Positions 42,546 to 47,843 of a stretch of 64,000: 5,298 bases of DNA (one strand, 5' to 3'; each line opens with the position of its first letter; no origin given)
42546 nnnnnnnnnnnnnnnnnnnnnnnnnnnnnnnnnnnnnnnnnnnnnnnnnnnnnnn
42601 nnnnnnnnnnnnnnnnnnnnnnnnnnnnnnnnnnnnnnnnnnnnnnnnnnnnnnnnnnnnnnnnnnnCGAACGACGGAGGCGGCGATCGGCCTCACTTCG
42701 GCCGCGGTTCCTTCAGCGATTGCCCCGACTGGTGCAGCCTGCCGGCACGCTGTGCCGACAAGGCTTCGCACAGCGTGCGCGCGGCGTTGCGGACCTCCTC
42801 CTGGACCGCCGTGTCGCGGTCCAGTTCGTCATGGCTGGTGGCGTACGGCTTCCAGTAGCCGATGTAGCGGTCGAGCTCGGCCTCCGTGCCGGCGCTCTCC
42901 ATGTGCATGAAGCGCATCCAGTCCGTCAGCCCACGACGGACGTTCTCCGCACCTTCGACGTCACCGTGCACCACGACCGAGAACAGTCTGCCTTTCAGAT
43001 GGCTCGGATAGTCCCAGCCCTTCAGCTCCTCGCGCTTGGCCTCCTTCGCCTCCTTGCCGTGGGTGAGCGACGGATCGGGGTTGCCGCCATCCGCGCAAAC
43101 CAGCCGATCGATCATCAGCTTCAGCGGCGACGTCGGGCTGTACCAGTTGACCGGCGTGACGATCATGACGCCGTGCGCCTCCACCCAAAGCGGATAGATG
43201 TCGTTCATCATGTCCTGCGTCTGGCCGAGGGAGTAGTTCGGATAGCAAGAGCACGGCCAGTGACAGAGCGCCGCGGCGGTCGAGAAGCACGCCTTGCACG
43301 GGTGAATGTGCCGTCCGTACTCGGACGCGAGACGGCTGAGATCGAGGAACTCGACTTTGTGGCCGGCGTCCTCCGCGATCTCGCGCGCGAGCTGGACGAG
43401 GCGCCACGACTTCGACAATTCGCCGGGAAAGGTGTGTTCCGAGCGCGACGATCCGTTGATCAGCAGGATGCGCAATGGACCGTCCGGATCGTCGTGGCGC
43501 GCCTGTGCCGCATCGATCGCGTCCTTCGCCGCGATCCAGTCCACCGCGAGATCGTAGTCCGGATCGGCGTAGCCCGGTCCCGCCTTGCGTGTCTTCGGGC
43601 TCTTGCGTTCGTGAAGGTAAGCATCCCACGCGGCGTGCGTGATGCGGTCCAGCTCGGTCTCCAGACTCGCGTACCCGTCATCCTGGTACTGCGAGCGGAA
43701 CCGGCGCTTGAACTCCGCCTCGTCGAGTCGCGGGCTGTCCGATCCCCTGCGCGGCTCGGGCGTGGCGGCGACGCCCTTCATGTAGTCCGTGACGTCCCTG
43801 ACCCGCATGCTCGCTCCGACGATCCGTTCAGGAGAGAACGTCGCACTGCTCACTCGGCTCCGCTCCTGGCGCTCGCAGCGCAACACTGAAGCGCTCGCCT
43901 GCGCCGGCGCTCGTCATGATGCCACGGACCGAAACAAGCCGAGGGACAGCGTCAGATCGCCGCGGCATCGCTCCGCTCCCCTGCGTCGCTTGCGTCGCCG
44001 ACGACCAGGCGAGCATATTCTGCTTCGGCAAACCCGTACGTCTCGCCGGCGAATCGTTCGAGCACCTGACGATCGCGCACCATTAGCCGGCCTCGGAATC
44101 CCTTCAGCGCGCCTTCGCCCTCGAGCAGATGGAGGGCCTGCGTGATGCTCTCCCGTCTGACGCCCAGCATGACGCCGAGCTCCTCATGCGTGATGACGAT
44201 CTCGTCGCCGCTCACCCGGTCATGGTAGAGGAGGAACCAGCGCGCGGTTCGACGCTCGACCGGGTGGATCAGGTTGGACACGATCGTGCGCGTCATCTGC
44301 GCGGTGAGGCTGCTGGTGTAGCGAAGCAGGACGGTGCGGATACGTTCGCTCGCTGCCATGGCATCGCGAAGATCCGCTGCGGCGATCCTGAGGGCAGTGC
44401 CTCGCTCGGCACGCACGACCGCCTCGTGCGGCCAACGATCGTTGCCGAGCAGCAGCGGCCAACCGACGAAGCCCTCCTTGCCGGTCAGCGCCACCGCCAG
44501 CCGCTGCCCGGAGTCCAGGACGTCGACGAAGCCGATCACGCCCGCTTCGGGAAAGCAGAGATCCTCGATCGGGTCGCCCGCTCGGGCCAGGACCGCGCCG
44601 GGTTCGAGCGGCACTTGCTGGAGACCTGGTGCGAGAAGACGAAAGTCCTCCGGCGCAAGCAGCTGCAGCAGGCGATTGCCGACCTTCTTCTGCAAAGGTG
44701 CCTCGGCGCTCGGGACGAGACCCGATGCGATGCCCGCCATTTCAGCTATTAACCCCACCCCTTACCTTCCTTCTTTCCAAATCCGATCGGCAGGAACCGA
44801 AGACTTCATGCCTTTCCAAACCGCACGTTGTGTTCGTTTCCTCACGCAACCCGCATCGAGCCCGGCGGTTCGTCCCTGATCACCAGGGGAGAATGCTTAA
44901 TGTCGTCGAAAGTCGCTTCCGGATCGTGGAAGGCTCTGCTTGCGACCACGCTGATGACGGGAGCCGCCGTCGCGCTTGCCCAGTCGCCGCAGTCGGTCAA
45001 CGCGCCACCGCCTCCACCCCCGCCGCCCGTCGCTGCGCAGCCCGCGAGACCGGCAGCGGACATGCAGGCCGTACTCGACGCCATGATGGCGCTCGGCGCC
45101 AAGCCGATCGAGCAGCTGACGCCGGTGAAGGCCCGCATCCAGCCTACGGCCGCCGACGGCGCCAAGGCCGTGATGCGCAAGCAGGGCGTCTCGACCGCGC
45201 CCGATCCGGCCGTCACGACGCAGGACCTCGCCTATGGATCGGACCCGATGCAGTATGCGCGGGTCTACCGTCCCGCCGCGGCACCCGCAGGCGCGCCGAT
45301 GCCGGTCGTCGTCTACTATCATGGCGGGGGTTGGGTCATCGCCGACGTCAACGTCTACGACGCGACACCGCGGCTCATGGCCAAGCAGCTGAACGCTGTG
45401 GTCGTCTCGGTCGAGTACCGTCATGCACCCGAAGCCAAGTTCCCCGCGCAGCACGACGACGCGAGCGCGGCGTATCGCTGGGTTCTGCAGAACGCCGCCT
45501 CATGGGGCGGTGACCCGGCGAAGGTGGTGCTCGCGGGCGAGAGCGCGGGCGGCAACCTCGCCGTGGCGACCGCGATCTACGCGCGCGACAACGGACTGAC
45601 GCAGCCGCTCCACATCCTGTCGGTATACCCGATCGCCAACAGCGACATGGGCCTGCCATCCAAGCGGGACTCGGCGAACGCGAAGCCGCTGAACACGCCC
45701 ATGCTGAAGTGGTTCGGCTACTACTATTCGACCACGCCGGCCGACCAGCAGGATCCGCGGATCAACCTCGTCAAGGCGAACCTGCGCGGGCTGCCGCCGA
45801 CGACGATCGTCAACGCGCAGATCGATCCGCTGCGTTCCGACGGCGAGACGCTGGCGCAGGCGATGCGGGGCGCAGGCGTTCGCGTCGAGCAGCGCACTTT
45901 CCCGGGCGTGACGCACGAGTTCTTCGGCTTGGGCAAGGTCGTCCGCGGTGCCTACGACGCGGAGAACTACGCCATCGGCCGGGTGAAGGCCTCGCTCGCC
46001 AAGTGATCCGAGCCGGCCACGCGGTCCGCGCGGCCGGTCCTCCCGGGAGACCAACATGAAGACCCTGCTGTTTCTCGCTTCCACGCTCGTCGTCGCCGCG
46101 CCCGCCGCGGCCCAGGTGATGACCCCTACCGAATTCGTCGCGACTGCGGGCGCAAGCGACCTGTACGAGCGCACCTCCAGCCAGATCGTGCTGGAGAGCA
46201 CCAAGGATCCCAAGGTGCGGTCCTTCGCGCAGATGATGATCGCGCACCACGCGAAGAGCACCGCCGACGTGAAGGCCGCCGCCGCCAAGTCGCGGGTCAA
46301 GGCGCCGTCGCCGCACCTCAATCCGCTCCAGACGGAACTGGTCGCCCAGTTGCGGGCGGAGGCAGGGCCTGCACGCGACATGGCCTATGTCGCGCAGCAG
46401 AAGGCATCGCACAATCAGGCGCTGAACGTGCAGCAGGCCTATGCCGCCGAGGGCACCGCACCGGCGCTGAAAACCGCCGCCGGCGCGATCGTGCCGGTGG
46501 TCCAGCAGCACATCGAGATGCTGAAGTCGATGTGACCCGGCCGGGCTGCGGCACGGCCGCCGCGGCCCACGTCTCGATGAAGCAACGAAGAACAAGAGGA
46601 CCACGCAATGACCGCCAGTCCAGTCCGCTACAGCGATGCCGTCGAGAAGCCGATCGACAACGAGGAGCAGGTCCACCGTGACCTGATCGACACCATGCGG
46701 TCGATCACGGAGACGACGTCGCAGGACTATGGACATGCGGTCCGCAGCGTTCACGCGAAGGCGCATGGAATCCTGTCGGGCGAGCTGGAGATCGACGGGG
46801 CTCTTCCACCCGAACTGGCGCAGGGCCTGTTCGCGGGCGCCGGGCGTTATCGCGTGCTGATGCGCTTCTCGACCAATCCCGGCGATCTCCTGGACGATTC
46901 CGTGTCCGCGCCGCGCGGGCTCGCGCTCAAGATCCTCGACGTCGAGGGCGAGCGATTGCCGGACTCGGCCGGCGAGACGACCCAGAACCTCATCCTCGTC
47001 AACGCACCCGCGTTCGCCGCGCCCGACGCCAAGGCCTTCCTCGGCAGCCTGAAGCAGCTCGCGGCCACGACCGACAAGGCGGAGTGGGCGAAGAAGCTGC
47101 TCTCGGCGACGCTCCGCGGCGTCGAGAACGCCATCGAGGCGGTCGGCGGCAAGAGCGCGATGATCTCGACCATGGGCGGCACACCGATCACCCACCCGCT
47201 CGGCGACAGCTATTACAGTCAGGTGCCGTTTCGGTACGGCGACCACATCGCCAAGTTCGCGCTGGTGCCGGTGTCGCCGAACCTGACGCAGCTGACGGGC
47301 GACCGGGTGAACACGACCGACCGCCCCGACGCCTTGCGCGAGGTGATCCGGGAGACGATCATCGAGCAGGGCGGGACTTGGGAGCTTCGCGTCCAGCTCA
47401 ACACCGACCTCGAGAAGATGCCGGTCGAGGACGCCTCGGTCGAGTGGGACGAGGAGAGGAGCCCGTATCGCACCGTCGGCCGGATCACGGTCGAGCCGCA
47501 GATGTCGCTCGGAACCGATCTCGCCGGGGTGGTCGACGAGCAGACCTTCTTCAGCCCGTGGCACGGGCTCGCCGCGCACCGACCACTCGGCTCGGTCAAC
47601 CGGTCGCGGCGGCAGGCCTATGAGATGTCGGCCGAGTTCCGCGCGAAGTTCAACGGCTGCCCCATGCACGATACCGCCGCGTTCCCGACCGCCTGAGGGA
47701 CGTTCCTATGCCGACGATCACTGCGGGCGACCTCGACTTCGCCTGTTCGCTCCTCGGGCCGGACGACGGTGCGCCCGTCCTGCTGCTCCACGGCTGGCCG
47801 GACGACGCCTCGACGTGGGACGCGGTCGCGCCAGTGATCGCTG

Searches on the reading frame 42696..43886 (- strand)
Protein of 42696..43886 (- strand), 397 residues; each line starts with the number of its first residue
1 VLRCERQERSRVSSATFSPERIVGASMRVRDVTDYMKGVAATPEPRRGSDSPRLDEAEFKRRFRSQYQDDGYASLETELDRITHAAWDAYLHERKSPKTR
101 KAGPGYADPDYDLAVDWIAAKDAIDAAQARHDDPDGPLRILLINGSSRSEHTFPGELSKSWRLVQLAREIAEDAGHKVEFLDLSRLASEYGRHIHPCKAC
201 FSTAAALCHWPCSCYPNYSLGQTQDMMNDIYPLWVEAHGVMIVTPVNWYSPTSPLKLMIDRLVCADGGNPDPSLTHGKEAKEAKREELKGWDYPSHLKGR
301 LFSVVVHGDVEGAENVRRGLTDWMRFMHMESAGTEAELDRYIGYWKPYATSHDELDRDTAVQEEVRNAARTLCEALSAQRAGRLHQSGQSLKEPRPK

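Call 50: search_protein_families(library=pfam, proteins=[window:42696-43886:-], max_evalue=0.001)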
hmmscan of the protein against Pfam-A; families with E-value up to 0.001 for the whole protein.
window:42696-43886:- (397 aa): 2 families
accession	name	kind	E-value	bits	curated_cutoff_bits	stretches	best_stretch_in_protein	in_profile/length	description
PF03358.20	FMN_red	-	6.7e-15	55.4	24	1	139-330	2-138/152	NADPH-dependent FMN reductase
PF02525.22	Flavodoxin_2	-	0.00053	20.2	27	0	139-263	2-104/198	Flavodoxin-like fold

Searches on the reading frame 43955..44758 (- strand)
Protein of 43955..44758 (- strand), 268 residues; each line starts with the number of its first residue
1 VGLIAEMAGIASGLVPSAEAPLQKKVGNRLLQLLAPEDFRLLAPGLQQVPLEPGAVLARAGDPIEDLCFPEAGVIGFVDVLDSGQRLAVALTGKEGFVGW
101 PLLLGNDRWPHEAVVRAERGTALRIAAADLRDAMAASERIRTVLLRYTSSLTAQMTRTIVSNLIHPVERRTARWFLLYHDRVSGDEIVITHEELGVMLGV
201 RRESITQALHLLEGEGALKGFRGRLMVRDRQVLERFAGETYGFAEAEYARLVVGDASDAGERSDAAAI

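Call 50: search_protein_families(library=pfam, proteins=[window:43955-44758:-], max_evalue=0.001)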
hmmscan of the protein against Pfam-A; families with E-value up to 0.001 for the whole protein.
window:43955-44758:- (268 aa): 2 families
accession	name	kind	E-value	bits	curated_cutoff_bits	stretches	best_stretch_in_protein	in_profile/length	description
PF13545.12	HTH_Crp_2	-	6.2e-12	45.8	27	1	170-235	2-69/70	Crp-like helix-turn-helix domain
PF00027.35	cNMP_binding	-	3.2e-10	40.3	27.5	1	50-135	3-87/89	Cyclic nucleotide-binding domain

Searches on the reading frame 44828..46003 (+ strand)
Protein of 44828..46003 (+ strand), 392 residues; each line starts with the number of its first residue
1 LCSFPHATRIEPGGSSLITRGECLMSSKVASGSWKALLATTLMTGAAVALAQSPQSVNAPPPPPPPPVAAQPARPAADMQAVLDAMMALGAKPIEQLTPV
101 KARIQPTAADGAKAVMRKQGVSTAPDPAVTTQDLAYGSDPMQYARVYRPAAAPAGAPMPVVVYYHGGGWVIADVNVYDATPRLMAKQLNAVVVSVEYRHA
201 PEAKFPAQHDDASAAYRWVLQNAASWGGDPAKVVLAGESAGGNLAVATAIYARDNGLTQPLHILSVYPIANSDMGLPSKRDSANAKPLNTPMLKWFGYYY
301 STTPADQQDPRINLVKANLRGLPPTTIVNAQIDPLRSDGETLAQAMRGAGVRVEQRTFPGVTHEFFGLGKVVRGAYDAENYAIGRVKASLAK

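Call 50: search_protein_families(library=pfam, proteins=[window:44828-46003:+], max_evalue=0.001)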
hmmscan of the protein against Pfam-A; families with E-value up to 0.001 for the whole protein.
window:44828-46003:+ (392 aa): 4 families
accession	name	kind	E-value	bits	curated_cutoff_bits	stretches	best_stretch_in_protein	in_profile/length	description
PF07859.19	Abhydrolase_3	-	2.1e-62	211.1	25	1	161-366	1-209/210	alpha/beta hydrolase fold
PF20434.5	BD-FAE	-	6.1e-23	81.9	26.8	1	154-258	9-116/215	BD-FAE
PF00135.34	COesterase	-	1.2e-15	58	27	1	145-258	89-210/515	Carboxylesterase family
PF10340.15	Say1_Mug180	-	1.9e-05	24.2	21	1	159-273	123-238/374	Steryl acetyl hydrolase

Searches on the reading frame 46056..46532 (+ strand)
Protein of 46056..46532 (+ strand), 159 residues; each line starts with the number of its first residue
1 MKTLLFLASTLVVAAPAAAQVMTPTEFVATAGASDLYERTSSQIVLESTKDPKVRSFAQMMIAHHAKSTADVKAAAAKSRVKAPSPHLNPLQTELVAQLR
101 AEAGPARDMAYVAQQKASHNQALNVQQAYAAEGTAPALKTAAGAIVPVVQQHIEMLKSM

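Call 50: search_protein_families(library=pfam, proteins=[window:46056-46532:+], max_evalue=0.001)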
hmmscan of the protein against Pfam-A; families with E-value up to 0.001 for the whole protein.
window:46056-46532:+ (159 aa): 2 families
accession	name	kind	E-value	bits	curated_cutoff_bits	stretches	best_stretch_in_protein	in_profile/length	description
PF13628.12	DUF4142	-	3.1e-27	96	27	1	24-159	3-138/138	Domain of unknown function (DUF4142)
PF03713.19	DUF305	-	3.3e-05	24.5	27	0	91-159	82-150/151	Domain of unknown function (DUF305)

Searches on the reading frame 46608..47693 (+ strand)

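Call 50: search_protein_families(library=pfam, proteins=[window:46608-47693:+], max_evalue=0.001)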
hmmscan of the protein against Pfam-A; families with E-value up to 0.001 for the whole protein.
window:46608-47693:+ (362 aa): 1 family
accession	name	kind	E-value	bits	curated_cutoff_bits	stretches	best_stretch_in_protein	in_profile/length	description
PF00199.24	Catalase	-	0.00075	19.1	25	0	46-115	45-115/383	Catalase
